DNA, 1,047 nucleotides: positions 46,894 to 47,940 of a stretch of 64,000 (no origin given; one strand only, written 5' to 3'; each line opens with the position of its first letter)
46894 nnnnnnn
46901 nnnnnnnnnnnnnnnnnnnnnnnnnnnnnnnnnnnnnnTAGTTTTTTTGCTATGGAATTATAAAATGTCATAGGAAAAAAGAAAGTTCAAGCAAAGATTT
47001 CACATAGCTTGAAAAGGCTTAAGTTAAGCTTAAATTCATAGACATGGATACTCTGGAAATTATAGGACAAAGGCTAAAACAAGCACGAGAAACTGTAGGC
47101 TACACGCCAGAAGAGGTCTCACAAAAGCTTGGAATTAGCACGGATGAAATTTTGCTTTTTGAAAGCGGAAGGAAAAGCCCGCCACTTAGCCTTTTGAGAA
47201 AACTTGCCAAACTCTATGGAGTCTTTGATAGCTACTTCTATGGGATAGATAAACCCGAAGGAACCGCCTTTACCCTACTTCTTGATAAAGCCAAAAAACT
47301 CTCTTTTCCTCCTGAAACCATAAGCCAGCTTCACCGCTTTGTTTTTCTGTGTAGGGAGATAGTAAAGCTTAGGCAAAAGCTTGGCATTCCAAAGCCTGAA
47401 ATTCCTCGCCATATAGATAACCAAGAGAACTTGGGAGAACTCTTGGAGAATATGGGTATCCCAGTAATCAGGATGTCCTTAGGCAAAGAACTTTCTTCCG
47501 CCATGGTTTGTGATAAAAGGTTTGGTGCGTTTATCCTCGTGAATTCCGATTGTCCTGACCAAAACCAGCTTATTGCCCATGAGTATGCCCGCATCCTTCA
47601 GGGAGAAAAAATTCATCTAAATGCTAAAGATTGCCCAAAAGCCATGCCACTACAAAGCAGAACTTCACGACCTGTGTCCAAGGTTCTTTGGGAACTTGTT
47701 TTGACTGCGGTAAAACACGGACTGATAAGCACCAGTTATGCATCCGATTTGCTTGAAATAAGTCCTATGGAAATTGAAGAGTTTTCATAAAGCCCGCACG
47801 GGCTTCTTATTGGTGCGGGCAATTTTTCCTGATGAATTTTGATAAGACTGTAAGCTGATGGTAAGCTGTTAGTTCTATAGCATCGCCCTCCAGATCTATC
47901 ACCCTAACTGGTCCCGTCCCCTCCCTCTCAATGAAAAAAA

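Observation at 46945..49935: Compositionally foreign ~3 kb island: XRE/ImmA-like regulator plus three small acidic proteins, all with strong Shine-Dalgarno sites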

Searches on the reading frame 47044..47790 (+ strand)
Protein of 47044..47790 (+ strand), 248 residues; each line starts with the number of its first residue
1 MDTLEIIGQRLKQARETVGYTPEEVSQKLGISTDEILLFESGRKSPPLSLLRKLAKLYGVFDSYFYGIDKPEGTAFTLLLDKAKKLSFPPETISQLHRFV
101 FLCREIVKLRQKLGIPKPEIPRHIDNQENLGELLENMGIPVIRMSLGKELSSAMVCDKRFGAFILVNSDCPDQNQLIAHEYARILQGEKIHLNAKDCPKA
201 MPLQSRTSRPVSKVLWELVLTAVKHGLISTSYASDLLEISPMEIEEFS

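Call 8: search_protein_families(library=pfam, proteins=[window:47044-47790:+], max_evalue=0.1)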
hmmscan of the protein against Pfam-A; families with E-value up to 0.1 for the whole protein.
window:47044-47790:+ (248 aa): 7 families
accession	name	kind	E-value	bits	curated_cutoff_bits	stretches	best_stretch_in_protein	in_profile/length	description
PF13560.12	HTH_31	-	7e-11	42.7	27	1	7-60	2-56/64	Helix-turn-helix domain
PF01381.28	HTH_3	-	1.3e-09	38.4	23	1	11-60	1-50/55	Helix-turn-helix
PF12844.13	HTH_19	-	9.7e-08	32.3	30.2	1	8-60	1-53/64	Helix-turn-helix domain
PF13413.12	HTH_25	-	0.0031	17.7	24.6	1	10-43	1-34/62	Helix-turn-helix domain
PF06114.19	Peptidase_M78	-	0.011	16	22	1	135-193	2-62/123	IrrE N-terminal-like domain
PF04545.22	Sigma70_r4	-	0.044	13.7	24.1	0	19-33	20-34/50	Sigma-70, region 4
PF03683.19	UPF0175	-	0.078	13.1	27.9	0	210-246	16-52/75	Uncharacterised protein family (UPF0175)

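Call 9: search_protein_families(library=phrogs, proteins=[window:47044-47790:+], max_evalue=0.1)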
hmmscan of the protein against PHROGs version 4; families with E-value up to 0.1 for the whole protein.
window:47044-47790:+ (248 aa): 17 families
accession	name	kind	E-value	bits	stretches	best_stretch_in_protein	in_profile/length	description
phrog_2439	-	transcription regulation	5.1e-17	62.8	2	3-70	4-71/367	transcriptional regulator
phrog_2967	-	transcription regulation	6.9e-10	39.8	1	5-72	9-76/225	transcriptional regulator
phrog_8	-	transcription regulation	3.4e-09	37.6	1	5-117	160-248/346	transcriptional regulator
phrog_3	-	transcription regulation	2.1e-06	28.8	1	3-74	85-155/430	transcriptional repressor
phrog_5823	-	transcription regulation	3.3e-05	24.2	1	5-63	5-64/404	transcriptional regulator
phrog_4836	-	transcription regulation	4.9e-05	24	1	8-59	77-128/194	CII-like regulator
phrog_7396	-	unknown function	0.00013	22.7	1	5-68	14-80/227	-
phrog_1373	-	transcription regulation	0.00052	21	1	7-60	64-117/166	transcriptional regulator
phrog_2104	-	unknown function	0.00053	21.2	1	9-54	42-87/103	-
phrog_4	-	transcription regulation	0.00074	19.6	1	5-71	135-198/400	transcriptional repressor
phrog_2328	-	transcription regulation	0.0017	19.2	1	7-60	16-69/128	transcriptional repressor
phrog_9908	-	DNA, RNA and nucleotide metabolism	0.0031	17.7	1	8-62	15-69/282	DNA binding protein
phrog_4739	-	unknown function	0.0057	17.3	1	7-59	68-120/167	-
phrog_14076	-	transcription regulation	0.0097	17.4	0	9-61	16-67/86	transcriptional regulator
phrog_7241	-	transcription regulation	0.02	16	1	11-60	66-115/122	transcriptional regulator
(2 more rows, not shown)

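Call 11: find_encoding_contigs(protein=window:47044-47790:+, flank=10000, max_places=10)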
Protein window:47044-47790:+ (248 aa): 2 contigs read that carry it; 2 places shown.
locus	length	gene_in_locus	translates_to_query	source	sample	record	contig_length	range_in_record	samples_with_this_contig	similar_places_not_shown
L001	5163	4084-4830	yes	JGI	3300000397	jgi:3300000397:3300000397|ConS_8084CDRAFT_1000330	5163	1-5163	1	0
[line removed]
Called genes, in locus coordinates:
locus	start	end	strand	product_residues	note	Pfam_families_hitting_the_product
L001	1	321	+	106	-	?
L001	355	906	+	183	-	-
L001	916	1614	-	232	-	-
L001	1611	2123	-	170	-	-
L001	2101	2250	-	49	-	-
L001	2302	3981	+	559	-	-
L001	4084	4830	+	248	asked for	PF12844:HTH_19 (weak), PF13560:HTH_31, PF01381:HTH_3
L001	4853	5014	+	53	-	-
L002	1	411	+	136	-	?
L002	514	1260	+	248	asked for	PF12844:HTH_19 (weak), PF13560:HTH_31, PF01381:HTH_3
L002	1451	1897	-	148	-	-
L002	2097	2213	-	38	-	?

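Call 58: search_protein_families(library=padloc, proteins=[window:47044-47790:+], max_evalue=1)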
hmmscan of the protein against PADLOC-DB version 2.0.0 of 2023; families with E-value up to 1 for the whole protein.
window:47044-47790:+ (248 aa): 16 families
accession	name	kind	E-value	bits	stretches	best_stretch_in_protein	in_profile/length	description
PDLC03947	RmrA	-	1.3e-11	41.9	1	5-76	10-81/383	-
PDLC03954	RmrA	-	1.9e-10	38.3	1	7-130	11-133/380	-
PDLC02926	HTH_VI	-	1e-09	36.5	1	7-60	2-55/92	-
PDLC03952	RmrA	-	4.1e-08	30.5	1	5-70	21-86/395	-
PDLC03945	RmrA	-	5.9e-08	30.3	1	7-71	3-67/394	-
PDLC03949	RmrA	-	6.1e-08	29.9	1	9-71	5-67/363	-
PDLC03944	RmrA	-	1.4e-07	28.9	1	5-71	5-71/384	-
PDLC04142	capH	-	5.6e-07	28.6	1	6-97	6-92/103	capH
PDLC03951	RmrA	-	6.4e-07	26.7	1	8-67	10-69/400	-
PDLC03667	Control_protein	-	4.3e-05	21.8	1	9-82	4-80/101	control protein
PDLC03948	RmrA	-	0.00048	17.1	1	5-66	7-68/397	-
PDLC03943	RmrA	-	0.00062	16.9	1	7-129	3-125/370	-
PDLC03956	RmrA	-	0.0037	14.4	1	5-67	7-70/399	-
PDLC03953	RmrA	-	0.0041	14.4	1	7-87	6-85/373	-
PDLC03946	RmrA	-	0.0094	12.7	1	9-70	5-66/357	-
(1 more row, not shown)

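Call 59: search_protein_families(library=ncbifam, proteins=[window:47044-47790:+], max_evalue=1)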
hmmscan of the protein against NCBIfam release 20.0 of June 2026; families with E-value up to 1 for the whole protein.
window:47044-47790:+ (248 aa): 13 families
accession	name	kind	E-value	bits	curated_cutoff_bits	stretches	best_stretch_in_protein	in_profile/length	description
NF052239.1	antitox_spr1629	equivalog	2.3e-08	33.5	335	1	7-70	3-66/377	spr1629 family repressor/antitoxin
NF041951.1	phage_RstR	subfamily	1.3e-06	28.6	80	1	7-61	3-57/108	RstR family transcriptional repressor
NF007408.0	PRK09943.1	equivalog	5.6e-05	22.8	211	1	7-69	8-70/185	HTH-type transcriptional regulator PuuR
TIGR03070.1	couple_hipB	subfamily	0.00012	22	71.65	1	6-59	2-55/58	type II toxin-antitoxin system Y4mF family antitoxin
NF047948.1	male_kill_WMK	equivalog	0.00012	21.6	300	1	7-57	163-213/300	WO male-killing family protein Wmk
NF007257.0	PRK09706.1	subfamily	0.0018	18.1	101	1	5-57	4-56/135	transcriptional repressor DicA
TIGR00270.2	TIGR00270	equivalog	0.0027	17.5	110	1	8-59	77-128/159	multiprotein bridging factor aMBF1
TIGR03830.1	CxxCG_CxxCG_HTH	subfamily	0.0055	16.5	61.8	1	6-50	65-109/127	type II TA system antitoxin MqsA family protein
NF041677.1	trans_regClgR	equivalog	0.0094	16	170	1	5-53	7-55/113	transcriptional regulator ClgR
NF006015.0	PRK08154.1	subfamily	0.01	15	204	1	4-57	28-81/314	anaerobic benzoate catabolism transcriptional regulator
NF058600.1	TransRegSco1979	equivalog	0.011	14.8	350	1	6-62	8-64/280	Sco1979 family transcriptional regulator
NF003158.0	PRK04132.1-3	equivalog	0.034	11.2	1750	1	21-60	419-458/1437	replication factor C small subunit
NF003162.0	PRK04140.1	equivalog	0.13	11.3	263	1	5-54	125-174/317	transcriptional regulator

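Call 60: search_solved_structures(query=window:47044-47787:+, max_evalue=1, show_alignments=2)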
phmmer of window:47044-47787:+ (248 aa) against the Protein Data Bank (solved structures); distinct sequences matched with E-value up to 1: 29.
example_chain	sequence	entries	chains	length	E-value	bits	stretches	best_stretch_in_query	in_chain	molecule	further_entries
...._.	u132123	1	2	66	9.7e-08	35.4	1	7-67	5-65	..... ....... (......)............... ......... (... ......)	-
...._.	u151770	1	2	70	3.6e-06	30.3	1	6-60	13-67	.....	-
2mez_A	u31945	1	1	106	7.1e-05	26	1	10-60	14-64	Multiprotein Bridging Factor (MBP-like)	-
8vd6_A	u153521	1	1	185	0.00086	22.5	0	4-37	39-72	CAP REPEAT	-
9vzy_A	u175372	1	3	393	0.0009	22.4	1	11-74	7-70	HTH cro/C1-type domain-containing protein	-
9sf2_A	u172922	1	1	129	0.0009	22.4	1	8-70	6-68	Transcriptional regulator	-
3qq6_A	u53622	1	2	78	0.0067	19.6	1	6-58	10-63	HTH-type transcriptional regulator sinR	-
5tn0_A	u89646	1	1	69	0.0089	19.2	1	6-58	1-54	HTH-type transcriptional regulator SinR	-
1b0n_A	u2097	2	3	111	0.014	18.6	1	6-60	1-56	PROTEIN (SINR PROTEIN) | HTH-TYPE TRANSCRIPTIONAL REGULATOR SINR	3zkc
9k3w_A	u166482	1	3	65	0.016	18.3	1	10-60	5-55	Transcriptional regulator, PbsX family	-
1sq8_A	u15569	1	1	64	0.045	16.9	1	6-61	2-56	dh434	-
6jq1_A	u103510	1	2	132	0.15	15.1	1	8-61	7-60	Transcriptional regulator, XRE family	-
1x57_A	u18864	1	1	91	0.18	14.9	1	3-60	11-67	Endothelial differentiation-related factor 1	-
4x4n_A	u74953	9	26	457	0.26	14.4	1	92-145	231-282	CCA-adding enzyme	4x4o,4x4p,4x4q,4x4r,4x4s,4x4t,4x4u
1r89_A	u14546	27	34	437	0.34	14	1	92-145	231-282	tRNA nucleotidyltransferase | CCA-adding enzyme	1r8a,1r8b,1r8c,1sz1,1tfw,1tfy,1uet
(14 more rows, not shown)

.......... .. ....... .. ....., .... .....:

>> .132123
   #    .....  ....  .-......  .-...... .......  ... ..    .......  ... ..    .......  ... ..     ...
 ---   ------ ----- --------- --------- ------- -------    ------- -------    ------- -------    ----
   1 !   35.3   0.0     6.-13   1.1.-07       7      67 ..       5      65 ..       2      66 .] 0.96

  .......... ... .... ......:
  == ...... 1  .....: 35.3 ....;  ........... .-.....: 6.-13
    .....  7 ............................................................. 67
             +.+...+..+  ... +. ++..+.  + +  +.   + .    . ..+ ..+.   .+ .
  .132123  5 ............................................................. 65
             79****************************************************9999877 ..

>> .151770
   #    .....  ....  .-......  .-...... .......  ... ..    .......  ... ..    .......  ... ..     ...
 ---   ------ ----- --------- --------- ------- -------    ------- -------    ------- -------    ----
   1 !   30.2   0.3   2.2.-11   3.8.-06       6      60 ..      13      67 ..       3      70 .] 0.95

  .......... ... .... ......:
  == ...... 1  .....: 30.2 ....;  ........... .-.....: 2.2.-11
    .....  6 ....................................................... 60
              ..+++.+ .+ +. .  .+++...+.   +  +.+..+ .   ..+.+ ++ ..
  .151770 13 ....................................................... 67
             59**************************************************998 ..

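Call 88: find_related_loci(query=window:47044-47787:+, collection=viral_contigs, flank=6000)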
Query window:47044-47787:+ (248 aa) in viral_contigs; peptide patterns used: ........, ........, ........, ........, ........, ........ (x = any residue, [..] = any of these).
10 stretches matched a pattern; 1 encode a relative of the query (tblastn E <= 1e-3); 1 distinct loci.
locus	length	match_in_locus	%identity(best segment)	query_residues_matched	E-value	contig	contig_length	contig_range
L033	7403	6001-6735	83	1-247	4e-142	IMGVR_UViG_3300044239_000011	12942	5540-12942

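Call 99: search_protein_families(library=pfam, proteins=[L033:5617-5835:-, L033:4845-5588:-], max_evalue=0.01)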
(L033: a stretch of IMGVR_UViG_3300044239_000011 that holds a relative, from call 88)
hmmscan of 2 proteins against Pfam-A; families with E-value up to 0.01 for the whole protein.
L033:5617-5835:- (72 aa): 7 families
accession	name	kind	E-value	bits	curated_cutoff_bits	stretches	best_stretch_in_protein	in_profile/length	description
PF12728.13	HTH_17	-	3.1e-13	50.2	27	1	3-52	1-48/51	Helix-turn-helix domain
PF13309.12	HTH_22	-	0.00035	21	29.6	1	5-24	43-62/63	HTH domain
PF13551.12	HTH_29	-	0.0029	18.1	28.1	1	5-24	14-33/64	Winged helix-turn helix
PF13384.12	HTH_23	-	0.0033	17.6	24.6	1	4-24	18-38/50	Homeodomain-like domain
PF13518.12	HTH_28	-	0.0053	17.3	25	1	3-25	12-34/52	Helix-turn-helix domain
PF00376.29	MerR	-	0.0078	16.5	28.2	0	5-29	1-25/38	MerR family regulatory protein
PF06056.18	Terminase_5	-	0.0088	16.4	20.3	0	4-25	14-35/58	Putative ATPase subunit of terminase (gpP-like)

L033:4845-5588:- (247 aa): 0 families
